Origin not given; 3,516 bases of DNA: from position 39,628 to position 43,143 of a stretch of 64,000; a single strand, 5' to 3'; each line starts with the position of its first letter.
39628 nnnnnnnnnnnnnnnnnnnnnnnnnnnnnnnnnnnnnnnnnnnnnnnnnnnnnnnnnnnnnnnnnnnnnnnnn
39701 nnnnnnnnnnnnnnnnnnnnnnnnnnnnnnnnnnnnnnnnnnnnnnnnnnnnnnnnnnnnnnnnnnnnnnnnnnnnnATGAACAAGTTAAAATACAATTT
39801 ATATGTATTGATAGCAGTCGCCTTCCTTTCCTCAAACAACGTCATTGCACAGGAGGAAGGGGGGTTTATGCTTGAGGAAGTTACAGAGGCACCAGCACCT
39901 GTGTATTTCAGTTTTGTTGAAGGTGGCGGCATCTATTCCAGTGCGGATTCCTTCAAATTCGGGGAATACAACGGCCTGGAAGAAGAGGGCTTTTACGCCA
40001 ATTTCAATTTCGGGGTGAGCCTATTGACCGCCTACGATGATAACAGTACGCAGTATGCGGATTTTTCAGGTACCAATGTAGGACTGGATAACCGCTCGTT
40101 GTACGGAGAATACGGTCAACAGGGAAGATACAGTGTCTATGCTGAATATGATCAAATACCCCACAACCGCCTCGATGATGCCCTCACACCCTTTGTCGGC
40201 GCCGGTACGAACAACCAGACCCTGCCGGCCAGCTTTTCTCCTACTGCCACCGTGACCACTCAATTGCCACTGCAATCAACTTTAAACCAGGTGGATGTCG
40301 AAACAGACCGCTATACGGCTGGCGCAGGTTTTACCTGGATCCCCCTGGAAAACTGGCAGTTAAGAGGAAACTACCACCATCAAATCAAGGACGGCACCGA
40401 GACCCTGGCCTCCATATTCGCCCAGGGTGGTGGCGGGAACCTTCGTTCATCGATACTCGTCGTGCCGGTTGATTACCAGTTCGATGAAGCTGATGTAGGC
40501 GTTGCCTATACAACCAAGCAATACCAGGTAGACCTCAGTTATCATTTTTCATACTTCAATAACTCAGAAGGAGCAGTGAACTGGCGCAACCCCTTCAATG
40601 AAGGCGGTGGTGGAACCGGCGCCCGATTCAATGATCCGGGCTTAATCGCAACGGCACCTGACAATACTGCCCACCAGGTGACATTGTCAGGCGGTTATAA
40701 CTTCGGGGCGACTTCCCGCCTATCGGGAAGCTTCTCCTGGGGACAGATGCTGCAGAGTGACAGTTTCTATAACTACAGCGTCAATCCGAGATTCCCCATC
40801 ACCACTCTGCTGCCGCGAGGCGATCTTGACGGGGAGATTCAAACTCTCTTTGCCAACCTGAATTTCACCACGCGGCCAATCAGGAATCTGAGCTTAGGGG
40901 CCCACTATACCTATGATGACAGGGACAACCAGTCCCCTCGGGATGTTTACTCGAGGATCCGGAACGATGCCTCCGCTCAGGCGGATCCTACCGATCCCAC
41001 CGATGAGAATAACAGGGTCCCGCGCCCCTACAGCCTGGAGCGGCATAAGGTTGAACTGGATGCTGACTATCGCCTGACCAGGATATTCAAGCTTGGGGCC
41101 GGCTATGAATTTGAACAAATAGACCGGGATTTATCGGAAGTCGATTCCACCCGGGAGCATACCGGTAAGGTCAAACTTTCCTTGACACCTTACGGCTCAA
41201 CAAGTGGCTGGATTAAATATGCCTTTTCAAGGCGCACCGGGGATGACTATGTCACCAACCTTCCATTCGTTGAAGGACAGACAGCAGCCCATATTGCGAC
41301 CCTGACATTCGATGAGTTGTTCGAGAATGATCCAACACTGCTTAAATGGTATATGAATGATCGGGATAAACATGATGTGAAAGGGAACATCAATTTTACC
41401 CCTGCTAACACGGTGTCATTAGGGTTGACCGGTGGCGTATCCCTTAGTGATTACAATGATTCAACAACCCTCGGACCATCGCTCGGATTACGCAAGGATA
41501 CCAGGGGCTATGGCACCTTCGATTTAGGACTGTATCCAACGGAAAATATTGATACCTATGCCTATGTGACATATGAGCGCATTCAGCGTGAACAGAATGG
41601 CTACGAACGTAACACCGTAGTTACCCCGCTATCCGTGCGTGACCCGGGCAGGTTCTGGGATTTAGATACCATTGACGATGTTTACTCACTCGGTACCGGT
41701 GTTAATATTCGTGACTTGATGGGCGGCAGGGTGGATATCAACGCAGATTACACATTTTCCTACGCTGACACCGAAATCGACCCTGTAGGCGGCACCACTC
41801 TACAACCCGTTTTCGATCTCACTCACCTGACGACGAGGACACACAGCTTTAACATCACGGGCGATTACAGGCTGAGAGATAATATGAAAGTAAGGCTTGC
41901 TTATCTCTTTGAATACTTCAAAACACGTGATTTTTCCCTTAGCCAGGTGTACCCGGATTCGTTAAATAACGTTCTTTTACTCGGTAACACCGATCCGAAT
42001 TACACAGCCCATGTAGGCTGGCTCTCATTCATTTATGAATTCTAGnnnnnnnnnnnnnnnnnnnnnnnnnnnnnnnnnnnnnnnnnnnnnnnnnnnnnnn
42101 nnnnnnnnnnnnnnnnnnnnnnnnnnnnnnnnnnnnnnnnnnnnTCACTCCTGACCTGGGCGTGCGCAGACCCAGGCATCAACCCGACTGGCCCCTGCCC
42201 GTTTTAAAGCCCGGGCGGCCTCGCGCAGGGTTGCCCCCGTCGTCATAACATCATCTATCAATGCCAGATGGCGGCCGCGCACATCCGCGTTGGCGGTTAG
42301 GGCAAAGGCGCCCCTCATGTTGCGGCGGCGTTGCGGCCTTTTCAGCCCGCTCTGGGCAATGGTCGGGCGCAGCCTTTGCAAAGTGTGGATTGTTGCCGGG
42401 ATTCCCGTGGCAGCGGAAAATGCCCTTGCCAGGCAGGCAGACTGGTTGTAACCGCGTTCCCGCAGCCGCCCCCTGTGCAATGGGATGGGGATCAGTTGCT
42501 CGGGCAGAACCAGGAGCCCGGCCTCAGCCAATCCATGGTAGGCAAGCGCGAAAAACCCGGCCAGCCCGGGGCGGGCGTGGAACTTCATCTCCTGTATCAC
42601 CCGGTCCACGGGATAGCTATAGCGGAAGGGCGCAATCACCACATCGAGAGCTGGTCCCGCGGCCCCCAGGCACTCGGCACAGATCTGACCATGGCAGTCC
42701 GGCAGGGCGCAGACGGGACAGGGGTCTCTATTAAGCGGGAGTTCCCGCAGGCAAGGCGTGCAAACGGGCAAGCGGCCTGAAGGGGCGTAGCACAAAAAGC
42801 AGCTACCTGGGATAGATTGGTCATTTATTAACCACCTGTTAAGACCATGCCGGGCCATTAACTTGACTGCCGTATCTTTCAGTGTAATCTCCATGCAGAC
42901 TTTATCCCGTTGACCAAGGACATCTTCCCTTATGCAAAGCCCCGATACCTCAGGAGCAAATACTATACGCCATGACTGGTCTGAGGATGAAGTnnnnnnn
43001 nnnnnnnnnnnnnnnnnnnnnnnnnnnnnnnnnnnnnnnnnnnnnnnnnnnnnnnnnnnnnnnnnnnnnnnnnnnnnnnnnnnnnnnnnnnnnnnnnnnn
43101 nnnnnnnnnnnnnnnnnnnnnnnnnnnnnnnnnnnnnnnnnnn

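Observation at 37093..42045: Four-gene porin-cytochrome conduit (CymA-like, atypical cytochrome, decahaem MtrA/MtoA-like, 755-aa barrel) inserted directly after gyrB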

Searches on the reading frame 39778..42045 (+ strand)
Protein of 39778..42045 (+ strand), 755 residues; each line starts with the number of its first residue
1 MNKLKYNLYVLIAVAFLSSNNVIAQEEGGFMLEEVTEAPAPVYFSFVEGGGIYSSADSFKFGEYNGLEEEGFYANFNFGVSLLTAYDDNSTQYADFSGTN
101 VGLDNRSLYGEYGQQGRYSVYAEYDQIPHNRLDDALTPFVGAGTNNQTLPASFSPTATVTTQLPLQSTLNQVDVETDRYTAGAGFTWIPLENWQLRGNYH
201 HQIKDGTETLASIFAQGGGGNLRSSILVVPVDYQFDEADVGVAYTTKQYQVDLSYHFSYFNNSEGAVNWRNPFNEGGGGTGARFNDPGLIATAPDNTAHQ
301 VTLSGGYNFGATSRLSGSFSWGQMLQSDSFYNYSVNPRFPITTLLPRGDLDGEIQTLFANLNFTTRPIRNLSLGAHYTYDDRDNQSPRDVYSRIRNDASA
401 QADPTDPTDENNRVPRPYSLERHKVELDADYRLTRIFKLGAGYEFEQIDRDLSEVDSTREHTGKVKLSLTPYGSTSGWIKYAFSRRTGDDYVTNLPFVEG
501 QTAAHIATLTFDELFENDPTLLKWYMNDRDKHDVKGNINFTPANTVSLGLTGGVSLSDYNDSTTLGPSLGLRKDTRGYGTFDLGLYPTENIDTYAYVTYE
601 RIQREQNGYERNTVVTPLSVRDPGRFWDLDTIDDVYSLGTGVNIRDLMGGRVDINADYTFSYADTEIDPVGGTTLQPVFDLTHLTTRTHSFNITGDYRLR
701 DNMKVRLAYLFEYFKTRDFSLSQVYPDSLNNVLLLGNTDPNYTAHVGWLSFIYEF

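Call 3: search_protein_families(library=pfam, proteins=[window:39778-42045:+], max_evalue=0.1)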
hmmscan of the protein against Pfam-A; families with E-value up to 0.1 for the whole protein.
window:39778-42045:+ (755 aa): 1 family
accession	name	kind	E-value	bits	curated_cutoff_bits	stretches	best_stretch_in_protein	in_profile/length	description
PF11854.14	MtrB_PioB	-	3.2e-147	492.3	23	1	53-755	1-635/635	Putative outer membrane beta-barrel porin, MtrB/PioB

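Call 4: search_protein_families(library=ncbifam, proteins=[window:39778-42045:+], max_evalue=0.1)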
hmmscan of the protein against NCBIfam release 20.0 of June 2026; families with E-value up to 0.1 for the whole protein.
window:39778-42045:+ (755 aa): 2 families
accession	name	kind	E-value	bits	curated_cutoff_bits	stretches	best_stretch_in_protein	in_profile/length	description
TIGR03509.1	OMP_MtrB_PioB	subfamily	8.7e-140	467.3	240.05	1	53-755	10-662/662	MtrB/PioB family decaheme-associated outer membrane protein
NF041027.1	GSU2204_Se_pt_1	equivalog_domain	1.3e-21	77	350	1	231-605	198-570/580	GSU2204 family CXXCH-containing (seleno)protein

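Call 25: search_solved_structures(query=window:39778-42042:+, max_evalue=0.001, show_alignments=0)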
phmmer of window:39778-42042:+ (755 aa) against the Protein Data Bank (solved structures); distinct sequences matched with E-value up to 0.001: 1.
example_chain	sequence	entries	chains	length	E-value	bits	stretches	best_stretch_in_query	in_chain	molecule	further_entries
6r2q_B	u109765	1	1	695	2.9e-45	157.9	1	96-754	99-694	Uncharacterized protein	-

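Call 44: find_homologous_proteins(query=window:39778-42042:+, max_evalue=1e-10)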
Query window:39778-42042:+ (755 aa): 65 proteins with E <= 1e-10 among 8000 candidates.
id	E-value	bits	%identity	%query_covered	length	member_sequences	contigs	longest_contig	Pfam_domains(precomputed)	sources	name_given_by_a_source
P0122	0.0e+0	1738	100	100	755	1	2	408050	PF11854.15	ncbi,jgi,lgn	-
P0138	0.0e+0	1276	74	100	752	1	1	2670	PF11854.15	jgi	jgi:MtrB/PioB family decaheme-associated outer membrane protein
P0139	0.0e+0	1207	72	99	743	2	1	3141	PF11854.15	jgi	jgi:MtrB/PioB family decaheme-associated outer membrane protein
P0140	0.0e+0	1017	62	96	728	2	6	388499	PF11854.15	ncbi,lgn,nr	ncbi:MAG: MtrB/PioB family decaheme-associated outer membrane protein [Gammaproteobacteria bacterium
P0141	9.4e-193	661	46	100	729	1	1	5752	PF11854.15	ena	-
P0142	5.5e-189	648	46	100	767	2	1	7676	PF11854.15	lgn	-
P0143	3.9e-187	642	45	99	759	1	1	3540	PF11854.15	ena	-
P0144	1.7e-186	640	44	100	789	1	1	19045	PF11854.15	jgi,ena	-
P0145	1.8e-179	617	42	100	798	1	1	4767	PF11854.15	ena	-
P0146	2.7e-179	616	43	100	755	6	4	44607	PF11854.15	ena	-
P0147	7.2e-177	608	42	100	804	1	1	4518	PF11854.15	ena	-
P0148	2.0e-172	593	42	95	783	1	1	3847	PF11854.15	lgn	-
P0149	7.3e-171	588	41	99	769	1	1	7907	PF11854.15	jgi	jgi:MtrB/PioB family decaheme-associated outer membrane protein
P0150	8.9e-171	588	41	97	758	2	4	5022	PF11854.15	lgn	-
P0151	9.9e-170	584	43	100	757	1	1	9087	PF10677.16,PF11854.15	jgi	jgi:MtrB/PioB family decaheme-associated outer membrane protein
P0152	1.1e-169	584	41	100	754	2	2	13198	PF13505.13,PF10677.16,PF11854.15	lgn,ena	-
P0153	1.5e-169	584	41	97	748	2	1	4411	PF11854.15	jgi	-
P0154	3.5e-169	583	42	100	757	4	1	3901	PF11854.15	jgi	-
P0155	4.3e-169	582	42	100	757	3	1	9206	PF11854.15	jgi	-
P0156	4.8e-169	582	43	99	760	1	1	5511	PF11854.15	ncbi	-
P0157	7.3e-168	578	62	57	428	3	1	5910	PF11854.15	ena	-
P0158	2.3e-165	570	41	96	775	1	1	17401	PF11854.15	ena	-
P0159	2.9e-165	570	42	95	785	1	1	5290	PF11854.15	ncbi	-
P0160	6.7e-165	568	42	95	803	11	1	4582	PF10677.16,PF11854.15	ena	-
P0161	8.2e-165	568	42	95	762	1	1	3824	PF11854.15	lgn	-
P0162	5.5e-164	565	42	95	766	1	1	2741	PF11854.15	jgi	-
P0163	2.0e-163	564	40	99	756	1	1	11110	PF11854.15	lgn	-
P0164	8.8e-162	558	40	99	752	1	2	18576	PF11854.15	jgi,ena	-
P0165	1.7e-161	557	41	93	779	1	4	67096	PF13505.13,PF10677.16,PF11854.15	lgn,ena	-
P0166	2.6e-161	557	41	94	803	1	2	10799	PF10677.16,PF11854.15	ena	-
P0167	5.1e-161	556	41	95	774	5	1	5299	PF11854.15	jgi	jgi:MtrB/PioB family decaheme-associated outer membrane protein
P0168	2.7e-160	553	42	95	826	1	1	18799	PF11854.15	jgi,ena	-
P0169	2.2e-159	550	41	93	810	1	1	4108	PF10677.16,PF11854.15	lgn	-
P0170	1.0e-156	541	38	100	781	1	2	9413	PF11854.15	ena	-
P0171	9.0e-156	538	41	94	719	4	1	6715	PF11854.15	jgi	jgi:MtrB/PioB family decaheme-associated outer membrane protein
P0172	5.7e-146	506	38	95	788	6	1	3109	PF11854.15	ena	-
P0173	1.2e-125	439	35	94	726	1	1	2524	PF11854.15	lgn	-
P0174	6.5e-123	430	35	99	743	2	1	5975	PF11854.15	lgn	-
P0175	3.1e-114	401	33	96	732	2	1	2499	PF11854.15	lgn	-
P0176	3.1e-89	318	31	93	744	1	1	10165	PF11854.15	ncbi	ncbi:MAG: MtrB/PioB family decaheme-associated outer membrane protein [Pseudohongiellaceae bacterium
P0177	9.7e-78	280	31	94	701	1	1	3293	PF11854.15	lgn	-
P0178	1.9e-64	236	26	94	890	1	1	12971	PF11854.15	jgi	jgi:MtrB/PioB family decaheme-associated outer membrane protein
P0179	1.0e-62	231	26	100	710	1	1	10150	PF11854.15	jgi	jgi:MtrB/PioB family decaheme-associated outer membrane protein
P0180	4.1e-57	212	26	94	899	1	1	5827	PF13505.13,PF11854.15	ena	-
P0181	6.6e-57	211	29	93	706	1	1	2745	PF11854.15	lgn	-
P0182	7.7e-57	211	31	59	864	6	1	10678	PF13505.13,PF11854.15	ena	-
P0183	2.3e-56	210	26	92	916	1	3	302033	PF11854.15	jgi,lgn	jgi:MtrB/PioB family decaheme-associated outer membrane protein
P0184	3.2e-55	206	27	96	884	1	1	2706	PF11854.15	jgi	jgi:MtrB/PioB family decaheme-associated outer membrane protein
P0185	3.4e-55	206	25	94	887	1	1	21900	PF11854.15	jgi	-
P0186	6.4e-51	192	26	92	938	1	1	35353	PF11854.15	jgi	jgi:hypothetical protein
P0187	4.2e-50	189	27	92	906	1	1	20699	PF11854.15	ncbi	ncbi:MAG TPA: MtrB/PioB family decaheme-associated outer membrane protein [Ramlibacter sp.]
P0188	4.3e-48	182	24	94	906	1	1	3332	PF11854.15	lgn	-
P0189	5.2e-48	182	25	92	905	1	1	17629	PF11854.15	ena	-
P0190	1.0e-47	181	28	95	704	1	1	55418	PF11854.15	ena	-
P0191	6.4e-47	178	28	94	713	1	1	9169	PF11854.15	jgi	-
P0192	8.8e-47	178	27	60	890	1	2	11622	PF11854.15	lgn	-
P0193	4.2e-46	176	26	94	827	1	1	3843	PF11854.15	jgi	jgi:MtrB/PioB family decaheme-associated outer membrane protein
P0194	4.6e-45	172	27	97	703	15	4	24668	PF11854.15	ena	-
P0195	4.0e-43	166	27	71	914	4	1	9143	PF11854.15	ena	-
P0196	1.1e-38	151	25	96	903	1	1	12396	PF11854.15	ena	-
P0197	3.7e-33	133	23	94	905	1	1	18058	PF11854.15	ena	-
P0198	6.5e-30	122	25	100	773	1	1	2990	PF11854.15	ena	-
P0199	1.3e-20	91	23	93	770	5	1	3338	PF11854.15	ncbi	ncbi:MAG: MtrB/PioB family outer membrane beta-barrel protein [Candidatus Binatia bacterium]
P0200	1.7e-13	68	23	94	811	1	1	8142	PF11854.15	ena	-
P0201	2.0e-13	68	24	87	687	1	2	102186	PF11854.15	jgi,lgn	jgi:MtrB/PioB family decaheme-associated outer membrane protein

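Call 57: predict_structure(alignment_id=A2)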
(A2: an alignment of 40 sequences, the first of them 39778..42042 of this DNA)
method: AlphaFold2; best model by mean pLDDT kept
length: 755 residues; sequences in the alignment: 40
mean_pLDDT: 86.5   pTM: 0.78
mean pLDDT of the five models: 86.5, 84.7, 84.5, 84.2, 81.8
residues with pLDDT >= 90: 434; 70-90: 241; 50-70: 41; < 50: 39
segments of 3 or more residues with pLDDT < 50: 1-39
pLDDT, mean of each block of 10 residues (from residue 1): 40 38 23 36 81 89 84 92 64 89 90 91 93 89 93 72 76 93 95 96 95 68 86 96 95 97 91 67 84 93 95 95 91 82 80 96 95 98 92 77 80 88 98 95 97 91 97 94 95 89 92 84 89 97 93 94 68 96 93 97 93 78 90 98 90 96 96 87 94 95 93 92 83 86 94 90
secondary structure, 60 per line:
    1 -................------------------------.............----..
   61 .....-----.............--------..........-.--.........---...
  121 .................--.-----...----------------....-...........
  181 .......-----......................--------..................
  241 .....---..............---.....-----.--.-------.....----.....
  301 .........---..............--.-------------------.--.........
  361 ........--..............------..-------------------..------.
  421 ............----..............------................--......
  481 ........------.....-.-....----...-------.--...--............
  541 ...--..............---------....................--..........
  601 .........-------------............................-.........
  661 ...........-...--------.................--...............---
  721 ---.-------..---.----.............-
elements in order (helices of 4 or more, strands of 3 or more residues): H2-17 E42-54 H59-65 E71-83 E92-101 E106-114 E118-137 E146-148 H165-168 E170-187 E193-214 E223-245 E249-262 E266-270 E287-291 E296-309 E313-326 E352-368 E371-384 E420-432 E437-450 E457-472 E475-488 H495-499 H503-506 E529-543 E546-559 E569-588 E591-609 E626-646 H647-650 E652-671 E684-700 E703-717 E742-754

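Call 60: fold_search(model_id=the predicted structure, library=pdb)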
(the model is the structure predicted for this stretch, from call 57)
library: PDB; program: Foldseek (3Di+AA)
matches with E <= 10: 816; with E <= 0.001: 355
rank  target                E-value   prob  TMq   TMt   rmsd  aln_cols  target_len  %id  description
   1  6r2q_B                6.5e-46  1.00  0.78  0.90   3.6       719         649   24  Structure of the Mtr complex (released 2020-04-22)
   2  4aip_B                3.7e-10  1.00  0.40  0.45  10.4       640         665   11  The FrpB iron transporter from Neisseria meningitidis (F3-3 variant) (released 2013-01-23)
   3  4aip_A                3.8e-10  1.00  0.40  0.44  10.4       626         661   12  The FrpB iron transporter from Neisseria meningitidis (F3-3 variant) (released 2013-01-23)
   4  4aip_C                5.7e-10  1.00  0.40  0.44  10.4       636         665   12  The FrpB iron transporter from Neisseria meningitidis (F3-3 variant) (released 2013-01-23)
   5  4rdr                  7.2e-10  1.00  0.40  0.42  12.5       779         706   11  Structure of the bacterial Zn-transporter ZnuD from Neisseria meningitidis (locked conformation bound to zinc and cadmiu (released 2015-08-19)
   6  8p97_A                1.6e-09  1.00  0.38  0.45  13.8       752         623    8  BtuB3G3 bound to cyanocobalamin with disordered EL8 (released 2023-08-16)
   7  5fp1                  2.3e-09  1.00  0.34  0.36  17.0       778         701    9  Crystal structure of the siderophore receptor PiuA from Acinetobacter baumannii (released 2016-05-11)
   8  4aiq                  3.1e-09  1.00  0.39  0.44  10.4       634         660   12  The FrpB iron transporter from Neisseria meningitidis (F5-1 variant) (released 2013-01-23)
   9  3ddr_A                5.8e-09  1.00  0.34  0.34  16.3       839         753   10  Structure of the Serratia marcescens hemophore receptor HasR-Ile671Gly mutant in complex with its hemophore HasA and h (released 2009-01-20)
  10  3m8d                  7.7e-09  1.00  0.35  0.44  10.9       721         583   10  Crystal structure of spin-labeled BtuB V10R1 with bound calcium and cyanocobalamin (released 2010-09-15)
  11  4epa                  8.1e-09  1.00  0.36  0.42  15.1       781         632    9  The crystal structure of the ferric yersiniabactin uptake receptor FyuA from Yersinia pestis (released 2012-06-20)
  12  5nec_A                1.1e-08  1.00  0.32  0.36  14.7       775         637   10  Crystal structure of the siderophore receptor PiuD from Pseudomonas aeruginosa (released 2018-02-07)
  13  3csl_A                1.2e-08  1.00  0.34  0.34  16.1       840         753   10  Structure of the Serratia marcescens hemophore receptor HasR in complex with its hemophore HasA and heme (released 2009-01-20)
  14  4rdt_A                1.3e-08  1.00  0.38  0.44  11.3       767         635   10  Structure of the bacterial Zn-transporter ZnuD from Neisseria meningitidis (flexible conformation bound to a zinc ion) (released 2015-08-19)
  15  9gbc_A                1.3e-08  1.00  0.38  0.42  10.6       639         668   10  Bacteroides thetaiotaomicron siderophore transporter XusA in complex with surface-exposed lipoprotein XusB (released 2025-08-06)
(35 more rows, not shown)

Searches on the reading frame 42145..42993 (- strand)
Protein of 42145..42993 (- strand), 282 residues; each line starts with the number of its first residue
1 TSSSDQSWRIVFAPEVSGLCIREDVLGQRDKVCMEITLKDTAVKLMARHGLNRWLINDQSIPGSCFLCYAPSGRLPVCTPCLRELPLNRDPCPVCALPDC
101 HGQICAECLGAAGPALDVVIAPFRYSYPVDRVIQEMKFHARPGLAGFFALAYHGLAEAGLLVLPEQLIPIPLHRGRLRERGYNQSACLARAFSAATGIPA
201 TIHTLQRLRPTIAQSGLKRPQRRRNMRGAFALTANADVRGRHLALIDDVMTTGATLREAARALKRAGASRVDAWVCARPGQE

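Call 43: search_protein_families(library=pfam, proteins=[window:42145-42993:-], max_evalue=0.0001)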
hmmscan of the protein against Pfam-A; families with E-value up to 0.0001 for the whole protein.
window:42145-42993:- (282 aa): 1 family
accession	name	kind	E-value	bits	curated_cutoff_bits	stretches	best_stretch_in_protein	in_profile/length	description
PF00156.33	Pribosyltran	-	4.6e-08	33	26.3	1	233-279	80-126/158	Phosphoribosyl transferase domain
